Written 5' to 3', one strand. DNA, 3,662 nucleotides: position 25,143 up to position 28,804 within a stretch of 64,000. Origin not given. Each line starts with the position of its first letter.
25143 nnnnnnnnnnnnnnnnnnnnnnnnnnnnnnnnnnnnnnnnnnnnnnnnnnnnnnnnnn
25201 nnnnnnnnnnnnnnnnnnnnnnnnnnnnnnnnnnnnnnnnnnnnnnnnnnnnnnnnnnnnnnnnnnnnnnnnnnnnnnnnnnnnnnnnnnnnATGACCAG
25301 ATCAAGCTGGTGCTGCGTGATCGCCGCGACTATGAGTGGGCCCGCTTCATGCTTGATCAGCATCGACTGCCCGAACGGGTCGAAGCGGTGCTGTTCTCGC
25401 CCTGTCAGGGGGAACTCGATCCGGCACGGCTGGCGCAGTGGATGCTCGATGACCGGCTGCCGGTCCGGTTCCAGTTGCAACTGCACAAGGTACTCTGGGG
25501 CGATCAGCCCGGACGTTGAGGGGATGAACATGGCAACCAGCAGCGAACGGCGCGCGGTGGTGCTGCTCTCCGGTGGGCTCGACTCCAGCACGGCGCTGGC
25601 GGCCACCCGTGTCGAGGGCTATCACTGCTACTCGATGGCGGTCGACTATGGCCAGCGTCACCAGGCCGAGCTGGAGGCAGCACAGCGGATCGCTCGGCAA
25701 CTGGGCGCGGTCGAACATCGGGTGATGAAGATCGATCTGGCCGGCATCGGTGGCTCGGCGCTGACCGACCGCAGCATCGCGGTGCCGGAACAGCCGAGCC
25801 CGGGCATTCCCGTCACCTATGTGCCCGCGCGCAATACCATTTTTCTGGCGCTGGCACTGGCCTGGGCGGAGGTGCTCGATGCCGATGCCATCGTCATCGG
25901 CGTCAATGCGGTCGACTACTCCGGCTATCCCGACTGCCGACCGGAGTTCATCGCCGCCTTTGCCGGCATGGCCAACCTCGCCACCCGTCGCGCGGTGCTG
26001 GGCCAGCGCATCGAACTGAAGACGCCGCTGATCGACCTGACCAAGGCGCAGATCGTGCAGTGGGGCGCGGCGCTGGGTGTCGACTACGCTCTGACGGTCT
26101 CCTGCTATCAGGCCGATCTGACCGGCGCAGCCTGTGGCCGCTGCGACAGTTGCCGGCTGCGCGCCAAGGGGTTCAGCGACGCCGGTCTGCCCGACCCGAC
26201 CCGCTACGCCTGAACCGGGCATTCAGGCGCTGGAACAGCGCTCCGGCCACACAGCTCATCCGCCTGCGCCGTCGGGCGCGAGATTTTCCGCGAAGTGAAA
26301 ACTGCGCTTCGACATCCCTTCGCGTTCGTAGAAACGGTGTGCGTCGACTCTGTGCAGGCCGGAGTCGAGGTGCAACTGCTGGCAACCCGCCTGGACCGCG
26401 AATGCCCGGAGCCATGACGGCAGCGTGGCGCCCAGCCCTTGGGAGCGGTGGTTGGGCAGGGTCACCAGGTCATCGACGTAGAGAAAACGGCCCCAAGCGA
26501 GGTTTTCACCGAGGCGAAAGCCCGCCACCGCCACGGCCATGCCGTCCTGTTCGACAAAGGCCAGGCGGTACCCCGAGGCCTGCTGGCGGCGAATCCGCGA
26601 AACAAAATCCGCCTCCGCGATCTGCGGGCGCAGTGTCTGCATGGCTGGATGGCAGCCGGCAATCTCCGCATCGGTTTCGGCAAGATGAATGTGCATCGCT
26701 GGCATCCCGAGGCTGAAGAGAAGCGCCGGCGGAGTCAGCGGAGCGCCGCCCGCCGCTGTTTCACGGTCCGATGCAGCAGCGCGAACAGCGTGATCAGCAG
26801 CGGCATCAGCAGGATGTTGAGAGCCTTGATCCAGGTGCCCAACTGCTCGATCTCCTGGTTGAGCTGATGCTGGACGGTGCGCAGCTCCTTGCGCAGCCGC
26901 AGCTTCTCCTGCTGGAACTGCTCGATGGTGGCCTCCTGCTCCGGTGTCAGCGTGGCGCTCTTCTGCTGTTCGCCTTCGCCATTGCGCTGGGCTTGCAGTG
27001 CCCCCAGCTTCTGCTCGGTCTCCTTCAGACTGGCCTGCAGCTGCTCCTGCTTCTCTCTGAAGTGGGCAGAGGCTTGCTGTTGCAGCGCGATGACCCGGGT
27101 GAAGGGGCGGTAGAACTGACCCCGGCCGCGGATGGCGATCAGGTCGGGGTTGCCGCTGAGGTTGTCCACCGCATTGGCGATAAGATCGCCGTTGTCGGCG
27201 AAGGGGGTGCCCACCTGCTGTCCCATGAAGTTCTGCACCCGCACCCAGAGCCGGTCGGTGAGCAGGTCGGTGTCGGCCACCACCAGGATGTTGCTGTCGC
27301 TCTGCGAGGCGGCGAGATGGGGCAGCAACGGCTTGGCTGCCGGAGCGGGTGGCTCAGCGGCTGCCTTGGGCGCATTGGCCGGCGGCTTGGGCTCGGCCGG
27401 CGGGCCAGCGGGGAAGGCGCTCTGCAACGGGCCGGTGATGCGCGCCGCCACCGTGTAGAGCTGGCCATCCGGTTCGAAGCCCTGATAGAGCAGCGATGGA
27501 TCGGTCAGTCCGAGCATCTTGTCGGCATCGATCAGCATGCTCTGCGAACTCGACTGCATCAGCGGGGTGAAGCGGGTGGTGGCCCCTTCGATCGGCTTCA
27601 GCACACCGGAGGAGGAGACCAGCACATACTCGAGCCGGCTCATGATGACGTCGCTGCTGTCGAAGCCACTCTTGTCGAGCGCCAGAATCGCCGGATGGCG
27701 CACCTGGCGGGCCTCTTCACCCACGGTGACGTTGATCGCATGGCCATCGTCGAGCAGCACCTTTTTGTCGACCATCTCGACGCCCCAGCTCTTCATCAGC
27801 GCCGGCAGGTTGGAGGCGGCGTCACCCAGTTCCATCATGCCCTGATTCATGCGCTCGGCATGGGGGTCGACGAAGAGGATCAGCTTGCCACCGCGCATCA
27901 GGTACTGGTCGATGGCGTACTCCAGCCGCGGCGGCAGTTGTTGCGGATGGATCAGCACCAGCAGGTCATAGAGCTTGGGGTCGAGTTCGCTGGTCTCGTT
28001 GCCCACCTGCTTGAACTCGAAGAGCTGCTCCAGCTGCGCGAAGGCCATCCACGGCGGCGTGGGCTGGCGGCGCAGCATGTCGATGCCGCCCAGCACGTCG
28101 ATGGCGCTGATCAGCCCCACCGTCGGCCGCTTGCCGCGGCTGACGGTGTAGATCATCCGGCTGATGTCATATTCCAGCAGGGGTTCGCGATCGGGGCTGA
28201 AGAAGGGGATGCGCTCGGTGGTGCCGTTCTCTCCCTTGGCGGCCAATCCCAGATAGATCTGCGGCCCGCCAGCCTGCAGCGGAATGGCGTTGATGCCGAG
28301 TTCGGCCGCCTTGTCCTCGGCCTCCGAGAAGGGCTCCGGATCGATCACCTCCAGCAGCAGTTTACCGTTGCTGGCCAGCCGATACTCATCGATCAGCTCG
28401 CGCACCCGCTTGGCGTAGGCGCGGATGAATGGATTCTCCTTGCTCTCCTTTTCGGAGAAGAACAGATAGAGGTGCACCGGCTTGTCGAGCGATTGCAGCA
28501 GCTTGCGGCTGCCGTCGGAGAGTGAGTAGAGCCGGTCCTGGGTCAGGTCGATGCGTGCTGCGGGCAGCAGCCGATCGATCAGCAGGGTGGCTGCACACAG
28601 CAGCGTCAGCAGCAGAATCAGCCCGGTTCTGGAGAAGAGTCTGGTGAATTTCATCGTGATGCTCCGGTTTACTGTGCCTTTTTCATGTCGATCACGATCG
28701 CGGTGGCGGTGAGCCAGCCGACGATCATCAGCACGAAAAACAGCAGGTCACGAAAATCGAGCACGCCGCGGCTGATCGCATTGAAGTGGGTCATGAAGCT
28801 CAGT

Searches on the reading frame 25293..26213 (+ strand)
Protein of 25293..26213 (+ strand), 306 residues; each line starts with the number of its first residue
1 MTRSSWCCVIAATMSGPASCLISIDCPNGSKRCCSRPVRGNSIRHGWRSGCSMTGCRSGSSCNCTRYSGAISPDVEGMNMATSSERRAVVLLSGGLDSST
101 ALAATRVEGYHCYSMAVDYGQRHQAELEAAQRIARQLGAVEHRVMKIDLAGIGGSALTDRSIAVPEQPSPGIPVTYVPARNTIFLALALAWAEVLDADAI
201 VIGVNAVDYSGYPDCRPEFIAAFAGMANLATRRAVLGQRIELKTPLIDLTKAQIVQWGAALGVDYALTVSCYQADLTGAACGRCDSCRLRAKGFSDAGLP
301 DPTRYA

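Call 49: search_protein_families(library=pfam, proteins=[window:25293-26213:+], max_evalue=0.00001)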
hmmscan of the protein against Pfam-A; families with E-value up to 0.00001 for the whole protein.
window:25293-26213:+ (306 aa): 2 families
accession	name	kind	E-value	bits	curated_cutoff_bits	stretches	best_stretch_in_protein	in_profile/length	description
PF06508.19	QueC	-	2.8e-75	252.8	22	1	87-297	1-209/210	Queuosine biosynthesis protein QueC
PF00733.27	Asn_synthase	-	4.7e-07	30.2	21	1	80-144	12-77/354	Asparagine synthase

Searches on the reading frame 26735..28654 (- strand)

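Call 49: search_protein_families(library=pfam, proteins=[window:26735-28654:-], max_evalue=0.00001)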
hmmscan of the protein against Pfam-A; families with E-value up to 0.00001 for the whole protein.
window:26735-28654:- (639 aa): 2 families
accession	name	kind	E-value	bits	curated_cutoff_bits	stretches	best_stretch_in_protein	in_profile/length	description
PF09822.16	ABC_transp_aux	-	9.8e-61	206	34.7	1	176-495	1-288/288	ABC-type uncharacterized transport system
PF23357.1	DUF7088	-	1.4e-24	86.7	27.8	1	39-139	1-104/105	Domain of unknown function (DUF7088)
